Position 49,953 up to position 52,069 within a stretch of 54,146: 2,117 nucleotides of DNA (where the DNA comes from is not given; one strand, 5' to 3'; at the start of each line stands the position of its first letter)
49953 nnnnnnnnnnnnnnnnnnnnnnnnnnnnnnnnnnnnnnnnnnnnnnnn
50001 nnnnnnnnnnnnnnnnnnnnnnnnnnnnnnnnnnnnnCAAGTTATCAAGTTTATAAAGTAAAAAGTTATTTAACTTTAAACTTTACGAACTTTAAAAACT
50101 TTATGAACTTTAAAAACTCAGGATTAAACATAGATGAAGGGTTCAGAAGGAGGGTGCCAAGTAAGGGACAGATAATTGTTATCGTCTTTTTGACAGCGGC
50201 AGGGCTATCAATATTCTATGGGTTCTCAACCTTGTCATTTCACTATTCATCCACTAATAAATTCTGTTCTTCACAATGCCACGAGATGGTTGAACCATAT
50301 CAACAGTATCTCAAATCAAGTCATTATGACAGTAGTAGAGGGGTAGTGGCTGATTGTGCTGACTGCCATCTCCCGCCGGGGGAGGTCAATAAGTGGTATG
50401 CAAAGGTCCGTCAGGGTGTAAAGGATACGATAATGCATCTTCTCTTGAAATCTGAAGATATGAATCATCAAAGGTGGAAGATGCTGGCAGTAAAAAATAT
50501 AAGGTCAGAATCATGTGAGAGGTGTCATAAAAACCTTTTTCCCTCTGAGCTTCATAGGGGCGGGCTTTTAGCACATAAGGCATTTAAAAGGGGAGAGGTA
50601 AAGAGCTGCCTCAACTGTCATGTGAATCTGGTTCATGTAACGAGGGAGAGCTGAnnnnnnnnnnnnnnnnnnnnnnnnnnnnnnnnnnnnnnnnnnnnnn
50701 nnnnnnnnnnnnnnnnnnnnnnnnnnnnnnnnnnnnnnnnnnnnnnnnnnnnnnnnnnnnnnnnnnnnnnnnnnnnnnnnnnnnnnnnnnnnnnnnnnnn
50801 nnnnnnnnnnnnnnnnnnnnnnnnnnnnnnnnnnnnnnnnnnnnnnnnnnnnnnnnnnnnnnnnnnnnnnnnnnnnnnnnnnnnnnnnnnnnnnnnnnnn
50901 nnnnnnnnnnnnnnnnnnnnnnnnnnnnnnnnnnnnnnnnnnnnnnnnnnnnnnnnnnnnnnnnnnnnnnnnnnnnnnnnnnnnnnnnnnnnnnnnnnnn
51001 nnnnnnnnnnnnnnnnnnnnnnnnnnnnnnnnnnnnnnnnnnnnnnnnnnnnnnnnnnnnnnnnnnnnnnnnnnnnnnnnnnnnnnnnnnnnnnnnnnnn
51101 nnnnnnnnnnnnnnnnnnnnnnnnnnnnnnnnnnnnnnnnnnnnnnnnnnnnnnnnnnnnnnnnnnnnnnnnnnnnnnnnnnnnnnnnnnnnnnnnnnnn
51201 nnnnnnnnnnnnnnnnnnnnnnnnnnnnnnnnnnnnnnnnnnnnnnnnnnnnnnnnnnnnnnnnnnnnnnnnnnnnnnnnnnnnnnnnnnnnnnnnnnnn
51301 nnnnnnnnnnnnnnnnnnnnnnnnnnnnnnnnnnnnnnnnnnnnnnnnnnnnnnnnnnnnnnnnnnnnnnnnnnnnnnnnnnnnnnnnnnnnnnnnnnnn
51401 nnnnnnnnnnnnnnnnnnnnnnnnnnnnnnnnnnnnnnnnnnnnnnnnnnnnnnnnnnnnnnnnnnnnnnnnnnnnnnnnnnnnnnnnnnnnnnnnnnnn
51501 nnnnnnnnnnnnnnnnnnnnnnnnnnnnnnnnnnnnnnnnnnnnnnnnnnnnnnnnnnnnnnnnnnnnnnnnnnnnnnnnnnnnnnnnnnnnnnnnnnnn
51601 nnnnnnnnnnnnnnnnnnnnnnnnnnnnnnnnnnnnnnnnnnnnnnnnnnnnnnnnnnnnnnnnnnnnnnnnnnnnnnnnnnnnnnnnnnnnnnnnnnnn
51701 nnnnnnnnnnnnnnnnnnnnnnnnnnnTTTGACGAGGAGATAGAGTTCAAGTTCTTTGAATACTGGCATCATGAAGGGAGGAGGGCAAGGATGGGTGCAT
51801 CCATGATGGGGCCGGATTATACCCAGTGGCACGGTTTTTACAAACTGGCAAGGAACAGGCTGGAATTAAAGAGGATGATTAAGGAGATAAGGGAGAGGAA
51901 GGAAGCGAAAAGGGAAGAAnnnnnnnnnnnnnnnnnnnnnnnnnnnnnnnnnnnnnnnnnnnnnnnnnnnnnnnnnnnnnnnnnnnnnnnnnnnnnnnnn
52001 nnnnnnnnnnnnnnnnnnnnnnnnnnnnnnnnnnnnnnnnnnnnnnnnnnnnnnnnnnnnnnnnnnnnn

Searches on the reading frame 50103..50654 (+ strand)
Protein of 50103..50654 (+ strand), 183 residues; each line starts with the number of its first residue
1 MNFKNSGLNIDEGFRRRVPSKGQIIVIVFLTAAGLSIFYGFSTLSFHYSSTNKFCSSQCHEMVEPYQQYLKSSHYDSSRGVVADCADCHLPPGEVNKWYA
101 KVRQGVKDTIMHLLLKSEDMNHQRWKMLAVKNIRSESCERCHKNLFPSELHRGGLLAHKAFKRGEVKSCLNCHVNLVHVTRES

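Call 4: search_protein_families(library=pfam, proteins=[window:50103-50654:+], max_evalue=0.01)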
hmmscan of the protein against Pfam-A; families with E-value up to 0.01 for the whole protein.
window:50103-50654:+ (183 aa): 6 families
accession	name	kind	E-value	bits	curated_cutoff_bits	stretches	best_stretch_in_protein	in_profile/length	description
PF03264.19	Cytochrom_NNT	-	3.2e-29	102.3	24.1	1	23-180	7-171/174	NapC/NirT cytochrome c family, N-terminal region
PF14522.11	Cytochrome_C7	-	0.0003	21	24.8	1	134-175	12-50/67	Cytochrome c7 and related cytochrome c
PF22113.1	Mtrc-MtrF_II-IV_dom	-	0.0017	18.3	30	0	132-175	3-37/176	Outer membrane cytochrome MtrC/MtrF-like, domains II/IV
PF04071.17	zf-like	-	0.0027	18.1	27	0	132-174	17-57/82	Cysteine-rich small domain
PF14537.11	Cytochrom_c3_2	-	0.0036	18.2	25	0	51-89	25-64/79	Cytochrome c3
PF09699.15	Paired_CXXCH_1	-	0.0052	16.9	20.6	0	83-97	7-21/41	Doubled CXXCH motif (Paired_CXXCH_1)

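Call 6: search_protein_families(library=ncbifam, proteins=[window:50103-50654:+], max_evalue=0.01)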
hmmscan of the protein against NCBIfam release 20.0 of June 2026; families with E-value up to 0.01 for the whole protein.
window:50103-50654:+ (183 aa): 5 families
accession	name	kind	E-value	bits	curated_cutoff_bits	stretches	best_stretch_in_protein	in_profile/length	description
TIGR03153.1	cytochr_NrfH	equivalog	7.4e-20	71.4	134.2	1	26-178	4-138/138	cytochrome c nitrite reductase small subunit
TIGR02161.1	napC_nirT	subfamily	7.7e-17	61.8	310.6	1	17-178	10-179/185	periplasmic nitrate (or nitrite) reductase c-type cytochrome, NapC/NirT family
TIGR02162.1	torC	equivalog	1.5e-16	60.6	478.2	1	24-178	17-178/387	pentaheme c-type cytochrome TorC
NF007906.0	PRK10617.1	equivalog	1.3e-15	57.8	349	1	17-178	19-188/200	cytochrome c-type protein NapC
NF011606.0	PRK15032.1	equivalog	3.5e-13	49.4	455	1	42-178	35-179/390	pentaheme c-type cytochrome TorC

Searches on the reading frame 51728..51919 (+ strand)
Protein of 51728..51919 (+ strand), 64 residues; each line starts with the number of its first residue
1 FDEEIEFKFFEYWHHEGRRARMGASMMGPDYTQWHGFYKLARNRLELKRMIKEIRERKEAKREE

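Call 38: search_solved_structures(query=window:51728-51919:+, max_evalue=10, show_alignments=5)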
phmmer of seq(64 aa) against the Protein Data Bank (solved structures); distinct sequences matched with E-value up to 10: 1.
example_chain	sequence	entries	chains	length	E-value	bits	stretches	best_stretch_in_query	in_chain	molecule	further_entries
4qo5_A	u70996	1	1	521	0.21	15.5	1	1-52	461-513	Hypothetical multiheme protein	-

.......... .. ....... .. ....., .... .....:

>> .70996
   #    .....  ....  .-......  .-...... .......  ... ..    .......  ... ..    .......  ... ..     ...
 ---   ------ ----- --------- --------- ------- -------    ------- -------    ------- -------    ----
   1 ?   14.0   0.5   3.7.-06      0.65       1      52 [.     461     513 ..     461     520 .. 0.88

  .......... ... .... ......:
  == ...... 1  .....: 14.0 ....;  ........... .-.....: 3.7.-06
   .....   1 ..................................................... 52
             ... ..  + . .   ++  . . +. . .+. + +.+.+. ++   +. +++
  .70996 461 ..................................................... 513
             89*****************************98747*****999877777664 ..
